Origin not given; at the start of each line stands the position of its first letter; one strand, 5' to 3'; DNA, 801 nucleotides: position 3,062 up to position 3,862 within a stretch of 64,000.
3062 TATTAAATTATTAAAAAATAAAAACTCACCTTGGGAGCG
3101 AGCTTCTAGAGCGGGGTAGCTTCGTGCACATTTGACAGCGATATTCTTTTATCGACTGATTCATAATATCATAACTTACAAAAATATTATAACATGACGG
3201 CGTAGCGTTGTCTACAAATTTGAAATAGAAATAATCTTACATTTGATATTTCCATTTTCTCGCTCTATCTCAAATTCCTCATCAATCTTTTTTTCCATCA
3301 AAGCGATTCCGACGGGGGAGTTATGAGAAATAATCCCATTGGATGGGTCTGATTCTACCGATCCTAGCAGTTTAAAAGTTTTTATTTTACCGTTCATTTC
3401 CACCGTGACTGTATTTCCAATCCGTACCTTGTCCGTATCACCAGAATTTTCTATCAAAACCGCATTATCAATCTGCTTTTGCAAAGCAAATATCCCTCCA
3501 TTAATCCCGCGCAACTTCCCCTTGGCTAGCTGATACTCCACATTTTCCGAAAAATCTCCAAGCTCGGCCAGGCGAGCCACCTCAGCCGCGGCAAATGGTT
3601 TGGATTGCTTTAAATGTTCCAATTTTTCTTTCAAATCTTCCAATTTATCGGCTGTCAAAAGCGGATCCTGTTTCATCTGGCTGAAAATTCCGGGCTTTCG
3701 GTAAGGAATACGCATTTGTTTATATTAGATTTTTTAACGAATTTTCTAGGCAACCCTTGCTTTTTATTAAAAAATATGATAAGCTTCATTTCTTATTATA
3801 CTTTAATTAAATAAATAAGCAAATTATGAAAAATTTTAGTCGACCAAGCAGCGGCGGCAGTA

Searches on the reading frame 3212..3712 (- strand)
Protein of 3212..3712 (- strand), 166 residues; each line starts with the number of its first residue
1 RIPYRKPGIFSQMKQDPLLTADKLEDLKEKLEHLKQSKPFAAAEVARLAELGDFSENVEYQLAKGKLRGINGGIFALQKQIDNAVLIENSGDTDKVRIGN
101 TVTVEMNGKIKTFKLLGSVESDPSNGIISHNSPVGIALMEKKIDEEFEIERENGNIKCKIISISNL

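Call 45: search_protein_families(library=pfam, proteins=[window:3212-3712:-], max_evalue=0.01)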
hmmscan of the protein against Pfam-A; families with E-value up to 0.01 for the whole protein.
window:3212-3712:- (166 aa): 2 families
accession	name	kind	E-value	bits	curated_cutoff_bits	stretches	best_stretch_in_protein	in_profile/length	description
PF01272.25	GreA_GreB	-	4.5e-21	75.1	26.9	1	93-164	3-76/77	Transcription elongation factor, GreA/GreB, C-term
PF03449.20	GreA_GreB_N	-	1.5e-13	51.1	24.5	1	18-85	2-70/71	Transcription elongation factor, N-terminal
